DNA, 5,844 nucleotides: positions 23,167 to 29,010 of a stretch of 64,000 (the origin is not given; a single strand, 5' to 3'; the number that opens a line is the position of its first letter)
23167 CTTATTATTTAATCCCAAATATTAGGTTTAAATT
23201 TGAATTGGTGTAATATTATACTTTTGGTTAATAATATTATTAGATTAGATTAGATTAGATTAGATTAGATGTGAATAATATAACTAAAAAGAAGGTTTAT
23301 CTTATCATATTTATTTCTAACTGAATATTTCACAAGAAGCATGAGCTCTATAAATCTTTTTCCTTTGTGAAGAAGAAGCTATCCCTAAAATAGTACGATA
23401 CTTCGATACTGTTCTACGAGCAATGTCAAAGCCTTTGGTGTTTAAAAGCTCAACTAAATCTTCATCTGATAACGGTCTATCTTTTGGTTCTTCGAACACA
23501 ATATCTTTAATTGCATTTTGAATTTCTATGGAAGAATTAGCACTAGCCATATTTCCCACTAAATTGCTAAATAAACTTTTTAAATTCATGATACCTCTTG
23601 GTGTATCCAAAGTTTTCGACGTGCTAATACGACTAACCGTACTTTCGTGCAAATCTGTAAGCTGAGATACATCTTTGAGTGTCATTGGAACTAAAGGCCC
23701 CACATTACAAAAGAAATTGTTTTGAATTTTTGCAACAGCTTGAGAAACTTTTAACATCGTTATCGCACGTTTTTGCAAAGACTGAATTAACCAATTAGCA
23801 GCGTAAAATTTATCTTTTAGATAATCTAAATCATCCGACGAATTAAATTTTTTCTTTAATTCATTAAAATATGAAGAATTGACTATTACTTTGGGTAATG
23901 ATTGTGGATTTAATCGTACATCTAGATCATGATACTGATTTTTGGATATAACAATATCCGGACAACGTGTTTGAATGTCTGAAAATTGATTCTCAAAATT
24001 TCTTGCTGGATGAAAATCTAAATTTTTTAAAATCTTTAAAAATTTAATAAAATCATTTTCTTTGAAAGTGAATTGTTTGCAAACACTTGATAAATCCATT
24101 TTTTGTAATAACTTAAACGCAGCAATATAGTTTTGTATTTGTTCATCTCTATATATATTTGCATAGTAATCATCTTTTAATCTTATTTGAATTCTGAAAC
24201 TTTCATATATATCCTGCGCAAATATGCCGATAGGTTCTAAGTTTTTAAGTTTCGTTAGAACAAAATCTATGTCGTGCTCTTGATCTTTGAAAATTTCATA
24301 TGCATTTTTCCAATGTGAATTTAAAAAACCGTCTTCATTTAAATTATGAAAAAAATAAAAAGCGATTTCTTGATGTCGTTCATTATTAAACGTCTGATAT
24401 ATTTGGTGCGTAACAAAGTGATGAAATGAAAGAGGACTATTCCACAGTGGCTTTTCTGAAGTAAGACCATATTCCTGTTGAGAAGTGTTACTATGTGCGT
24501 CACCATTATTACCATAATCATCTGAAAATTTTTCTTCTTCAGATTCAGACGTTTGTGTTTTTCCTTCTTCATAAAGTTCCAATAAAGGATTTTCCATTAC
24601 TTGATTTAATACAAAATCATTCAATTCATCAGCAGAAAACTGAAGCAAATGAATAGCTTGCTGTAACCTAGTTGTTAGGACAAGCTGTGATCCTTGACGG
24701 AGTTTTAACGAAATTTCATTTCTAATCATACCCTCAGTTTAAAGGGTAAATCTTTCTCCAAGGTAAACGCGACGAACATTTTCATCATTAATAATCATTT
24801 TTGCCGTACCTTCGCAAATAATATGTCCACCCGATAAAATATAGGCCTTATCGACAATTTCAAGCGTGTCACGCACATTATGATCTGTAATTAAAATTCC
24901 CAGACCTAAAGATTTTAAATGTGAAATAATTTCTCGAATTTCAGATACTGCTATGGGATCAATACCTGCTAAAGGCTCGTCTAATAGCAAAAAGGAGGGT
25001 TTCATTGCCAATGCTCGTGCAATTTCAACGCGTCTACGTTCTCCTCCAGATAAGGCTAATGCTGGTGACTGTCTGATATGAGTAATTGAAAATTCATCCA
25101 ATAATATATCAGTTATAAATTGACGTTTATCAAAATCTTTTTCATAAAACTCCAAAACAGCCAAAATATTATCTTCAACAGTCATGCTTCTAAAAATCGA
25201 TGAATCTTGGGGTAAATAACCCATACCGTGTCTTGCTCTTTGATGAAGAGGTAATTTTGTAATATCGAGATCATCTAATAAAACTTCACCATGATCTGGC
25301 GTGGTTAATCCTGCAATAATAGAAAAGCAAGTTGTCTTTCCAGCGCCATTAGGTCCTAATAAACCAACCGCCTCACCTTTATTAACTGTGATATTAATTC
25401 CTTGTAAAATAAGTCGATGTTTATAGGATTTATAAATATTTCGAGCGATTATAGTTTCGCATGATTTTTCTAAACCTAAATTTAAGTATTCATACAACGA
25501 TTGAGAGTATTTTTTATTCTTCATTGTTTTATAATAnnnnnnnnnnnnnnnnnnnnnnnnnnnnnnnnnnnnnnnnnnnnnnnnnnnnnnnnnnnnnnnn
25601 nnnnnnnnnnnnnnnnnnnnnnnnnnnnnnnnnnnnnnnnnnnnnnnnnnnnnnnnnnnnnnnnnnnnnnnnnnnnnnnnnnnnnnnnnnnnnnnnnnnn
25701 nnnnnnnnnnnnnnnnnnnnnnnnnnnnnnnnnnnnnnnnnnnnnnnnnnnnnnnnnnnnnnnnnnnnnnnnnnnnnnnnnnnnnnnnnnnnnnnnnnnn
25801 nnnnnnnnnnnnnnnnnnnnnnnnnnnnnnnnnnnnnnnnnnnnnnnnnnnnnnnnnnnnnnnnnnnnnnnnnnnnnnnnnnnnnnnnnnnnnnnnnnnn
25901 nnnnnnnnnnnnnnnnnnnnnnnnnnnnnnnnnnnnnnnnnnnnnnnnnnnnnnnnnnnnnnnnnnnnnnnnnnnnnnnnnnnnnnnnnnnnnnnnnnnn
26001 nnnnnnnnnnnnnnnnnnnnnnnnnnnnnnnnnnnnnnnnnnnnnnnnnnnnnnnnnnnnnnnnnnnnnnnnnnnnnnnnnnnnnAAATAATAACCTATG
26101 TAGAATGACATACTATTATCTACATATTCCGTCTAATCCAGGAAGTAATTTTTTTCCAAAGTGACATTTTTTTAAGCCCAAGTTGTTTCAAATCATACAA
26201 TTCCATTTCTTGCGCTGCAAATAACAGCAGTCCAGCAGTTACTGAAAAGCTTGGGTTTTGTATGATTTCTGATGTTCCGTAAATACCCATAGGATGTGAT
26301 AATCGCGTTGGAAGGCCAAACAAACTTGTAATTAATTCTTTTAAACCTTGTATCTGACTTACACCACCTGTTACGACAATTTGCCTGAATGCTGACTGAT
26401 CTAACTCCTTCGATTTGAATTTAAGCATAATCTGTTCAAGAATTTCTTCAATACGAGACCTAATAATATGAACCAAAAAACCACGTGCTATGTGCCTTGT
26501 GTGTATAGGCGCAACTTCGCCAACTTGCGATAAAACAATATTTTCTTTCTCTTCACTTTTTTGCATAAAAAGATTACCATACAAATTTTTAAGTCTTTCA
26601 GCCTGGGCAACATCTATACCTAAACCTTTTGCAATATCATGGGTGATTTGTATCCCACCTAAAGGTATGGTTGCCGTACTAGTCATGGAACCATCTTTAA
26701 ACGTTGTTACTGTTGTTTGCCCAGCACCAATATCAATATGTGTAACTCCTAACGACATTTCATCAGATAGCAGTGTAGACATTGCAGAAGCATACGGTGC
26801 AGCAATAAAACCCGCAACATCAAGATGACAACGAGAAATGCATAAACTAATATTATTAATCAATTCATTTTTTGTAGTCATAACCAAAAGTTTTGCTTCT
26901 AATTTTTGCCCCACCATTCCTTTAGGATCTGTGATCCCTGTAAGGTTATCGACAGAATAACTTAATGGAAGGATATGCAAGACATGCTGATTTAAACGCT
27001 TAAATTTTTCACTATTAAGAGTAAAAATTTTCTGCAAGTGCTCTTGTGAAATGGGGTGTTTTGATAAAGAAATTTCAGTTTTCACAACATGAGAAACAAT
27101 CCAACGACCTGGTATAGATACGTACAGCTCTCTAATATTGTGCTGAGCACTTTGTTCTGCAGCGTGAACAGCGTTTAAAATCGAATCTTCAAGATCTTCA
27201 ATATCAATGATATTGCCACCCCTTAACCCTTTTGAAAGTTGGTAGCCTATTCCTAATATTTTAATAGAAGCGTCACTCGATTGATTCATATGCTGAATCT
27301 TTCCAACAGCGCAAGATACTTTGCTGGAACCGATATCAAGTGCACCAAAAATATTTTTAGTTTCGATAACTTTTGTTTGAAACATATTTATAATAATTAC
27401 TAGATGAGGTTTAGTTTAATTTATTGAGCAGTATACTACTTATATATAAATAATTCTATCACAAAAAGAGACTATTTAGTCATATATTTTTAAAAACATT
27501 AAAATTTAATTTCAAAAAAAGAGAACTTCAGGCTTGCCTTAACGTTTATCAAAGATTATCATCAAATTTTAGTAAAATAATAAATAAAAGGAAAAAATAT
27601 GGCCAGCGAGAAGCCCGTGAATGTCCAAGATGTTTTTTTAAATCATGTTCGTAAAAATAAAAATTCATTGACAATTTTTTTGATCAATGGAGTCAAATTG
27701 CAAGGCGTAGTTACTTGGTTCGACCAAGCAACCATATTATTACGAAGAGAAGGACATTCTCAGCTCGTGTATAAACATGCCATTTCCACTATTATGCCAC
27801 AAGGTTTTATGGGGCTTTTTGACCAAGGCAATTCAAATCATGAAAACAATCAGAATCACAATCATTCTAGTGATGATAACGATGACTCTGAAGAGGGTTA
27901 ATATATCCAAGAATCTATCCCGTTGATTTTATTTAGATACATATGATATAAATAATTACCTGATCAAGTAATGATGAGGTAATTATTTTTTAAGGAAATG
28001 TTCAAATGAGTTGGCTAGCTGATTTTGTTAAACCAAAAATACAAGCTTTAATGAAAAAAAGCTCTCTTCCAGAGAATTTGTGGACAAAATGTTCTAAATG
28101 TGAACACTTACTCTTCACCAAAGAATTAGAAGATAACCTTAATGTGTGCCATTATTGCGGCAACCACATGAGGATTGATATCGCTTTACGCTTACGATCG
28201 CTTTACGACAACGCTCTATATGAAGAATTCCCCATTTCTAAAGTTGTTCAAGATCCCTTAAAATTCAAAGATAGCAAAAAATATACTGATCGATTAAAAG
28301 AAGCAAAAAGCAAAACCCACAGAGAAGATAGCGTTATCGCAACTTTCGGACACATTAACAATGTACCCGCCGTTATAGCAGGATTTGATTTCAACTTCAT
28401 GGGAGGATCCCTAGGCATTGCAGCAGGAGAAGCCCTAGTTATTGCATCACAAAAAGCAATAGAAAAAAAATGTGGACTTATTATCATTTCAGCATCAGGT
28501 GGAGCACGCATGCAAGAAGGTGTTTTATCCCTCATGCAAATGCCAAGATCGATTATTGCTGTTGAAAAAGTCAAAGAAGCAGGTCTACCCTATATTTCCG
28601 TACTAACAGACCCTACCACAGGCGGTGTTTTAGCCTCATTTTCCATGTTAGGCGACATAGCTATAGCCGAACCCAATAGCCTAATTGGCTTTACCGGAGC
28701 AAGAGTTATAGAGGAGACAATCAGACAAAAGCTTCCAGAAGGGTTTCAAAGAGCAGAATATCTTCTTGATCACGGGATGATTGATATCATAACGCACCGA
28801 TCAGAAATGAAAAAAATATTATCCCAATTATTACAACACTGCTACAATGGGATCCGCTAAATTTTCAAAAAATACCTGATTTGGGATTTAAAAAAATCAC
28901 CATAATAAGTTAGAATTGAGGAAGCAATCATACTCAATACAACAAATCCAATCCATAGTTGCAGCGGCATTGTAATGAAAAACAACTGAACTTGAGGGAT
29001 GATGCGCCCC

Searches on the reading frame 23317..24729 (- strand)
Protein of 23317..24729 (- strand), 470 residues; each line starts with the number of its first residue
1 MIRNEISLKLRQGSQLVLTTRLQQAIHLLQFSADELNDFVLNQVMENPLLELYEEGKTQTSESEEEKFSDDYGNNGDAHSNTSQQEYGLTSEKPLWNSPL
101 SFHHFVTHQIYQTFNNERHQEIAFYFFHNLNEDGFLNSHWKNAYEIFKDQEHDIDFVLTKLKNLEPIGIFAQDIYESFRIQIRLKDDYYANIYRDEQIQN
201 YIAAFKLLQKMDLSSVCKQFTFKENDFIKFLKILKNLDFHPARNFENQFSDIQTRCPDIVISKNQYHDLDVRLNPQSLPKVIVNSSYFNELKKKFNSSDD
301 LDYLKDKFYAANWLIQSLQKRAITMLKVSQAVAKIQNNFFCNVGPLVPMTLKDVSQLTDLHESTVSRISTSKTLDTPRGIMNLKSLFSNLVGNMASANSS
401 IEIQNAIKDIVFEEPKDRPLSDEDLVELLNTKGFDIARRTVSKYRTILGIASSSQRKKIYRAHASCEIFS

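Call 23: search_protein_families(library=ncbifam, proteins=[window:23317-24729:-], max_evalue=0.00001)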
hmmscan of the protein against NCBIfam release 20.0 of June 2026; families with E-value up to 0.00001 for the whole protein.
window:23317-24729:- (470 aa): 7 families
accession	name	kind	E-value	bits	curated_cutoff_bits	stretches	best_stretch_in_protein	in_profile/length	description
TIGR02395.1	rpoN_sigma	equivalog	3.7e-100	336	277.35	1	12-457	1-434/434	RNA polymerase factor sigma-54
NF004596.0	PRK05932.1-3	subfamily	2.4e-97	327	499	2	95-464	148-512/515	RNA polymerase factor sigma-54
NF004595.0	PRK05932.1-2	equivalog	1.9e-87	294.2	513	2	62-459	85-483/484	RNA polymerase factor sigma-54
NF009118.0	PRK12469.1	subfamily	5.5e-75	253.1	396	2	69-459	93-481/483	RNA polymerase factor sigma-54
NF004598.0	PRK05932.1-5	equivalog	2.8e-69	234.2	621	2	61-459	108-504/504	RNA polymerase factor sigma-54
NF004597.0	PRK05932.1-4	equivalog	2.6e-61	207.6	817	2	102-459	120-476/477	RNA polymerase factor sigma-54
NF004602.0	PRK05932.2-4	equivalog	9.3e-56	189.4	506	1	14-462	11-414/416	RNA polymerase factor sigma-54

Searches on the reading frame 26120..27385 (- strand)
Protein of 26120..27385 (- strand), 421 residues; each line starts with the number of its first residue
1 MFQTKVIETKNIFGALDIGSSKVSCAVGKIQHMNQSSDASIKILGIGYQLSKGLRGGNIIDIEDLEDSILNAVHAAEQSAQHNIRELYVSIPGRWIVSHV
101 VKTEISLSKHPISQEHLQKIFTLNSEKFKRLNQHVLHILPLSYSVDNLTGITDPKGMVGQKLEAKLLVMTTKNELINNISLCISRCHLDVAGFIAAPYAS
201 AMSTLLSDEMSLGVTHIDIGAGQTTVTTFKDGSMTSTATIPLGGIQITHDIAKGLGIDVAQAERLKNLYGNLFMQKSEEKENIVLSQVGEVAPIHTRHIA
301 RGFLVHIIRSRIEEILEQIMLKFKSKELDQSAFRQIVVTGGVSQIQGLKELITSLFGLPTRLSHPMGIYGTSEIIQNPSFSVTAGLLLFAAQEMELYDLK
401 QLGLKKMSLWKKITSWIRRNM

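Call 23: search_protein_families(library=ncbifam, proteins=[window:26120-27385:-], max_evalue=0.00001)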
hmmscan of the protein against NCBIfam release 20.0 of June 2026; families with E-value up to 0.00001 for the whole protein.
window:26120-27385:- (421 aa): 9 families
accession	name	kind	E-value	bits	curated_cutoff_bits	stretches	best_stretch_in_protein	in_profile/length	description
TIGR01174.1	ftsA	equivalog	2.1e-95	320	175.85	1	15-388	4-370/371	cell division protein FtsA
NF007009.0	PRK09472.1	equivalog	8.8e-62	209.5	409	1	10-420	7-419/420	cell division protein FtsA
TIGR01175.1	pilM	subfamily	1.6e-12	47.1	133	1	204-386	178-343/348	type IV pilus assembly protein PilM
NF045748.1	MPN316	equivalog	3e-08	33.2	500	1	59-345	49-334/424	MPN316 family protein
NF011660.0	PRK15080.1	equivalog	1e-07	31.5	182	1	216-300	145-224/277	ethanolamine utilization protein EutJ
TIGR02529.1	EutJ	subfamily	1.4e-07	31.3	152.1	1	215-299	111-190/239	ethanolamine utilization protein EutJ family protein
NF045709.1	Amuc_1101_fam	equivalog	5.1e-07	28.9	650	1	163-276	128-241/608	Amuc_1101 family PilM-like pilus complex protein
NF010539.0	PRK13927.1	subfamily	1.4e-06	27.5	293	1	193-363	132-311/339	rod shape-determining protein MreB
TIGR00904.1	mreB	subfamily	1.8e-06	27.3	365.75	1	193-362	131-310/334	MreB/Mrl family cell shape determining protein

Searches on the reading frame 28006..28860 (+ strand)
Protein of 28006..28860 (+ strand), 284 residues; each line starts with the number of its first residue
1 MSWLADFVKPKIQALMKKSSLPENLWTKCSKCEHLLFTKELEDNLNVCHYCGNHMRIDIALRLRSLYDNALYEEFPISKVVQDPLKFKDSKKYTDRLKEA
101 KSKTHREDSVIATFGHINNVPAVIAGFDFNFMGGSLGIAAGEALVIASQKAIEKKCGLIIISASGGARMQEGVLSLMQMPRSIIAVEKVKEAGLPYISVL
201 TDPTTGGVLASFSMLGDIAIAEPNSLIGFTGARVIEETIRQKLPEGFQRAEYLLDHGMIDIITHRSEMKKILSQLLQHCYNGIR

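Call 68: search_protein_families(library=pfam, proteins=[window:28006-28860:+], max_evalue=0.001)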
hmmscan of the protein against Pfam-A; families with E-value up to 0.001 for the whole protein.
window:28006-28860:+ (284 aa): 2 families
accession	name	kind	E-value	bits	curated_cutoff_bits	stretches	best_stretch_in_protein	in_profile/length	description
PF01039.27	Carboxyl_trans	-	3.5e-19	69.2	22.3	1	98-238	35-176/493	Carboxyl transferase domain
PF17848.7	Zn_ribbon_ACC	-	3.1e-08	34.1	24.5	1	26-51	1-26/26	Acetyl-CoA carboxylase zinc finger domain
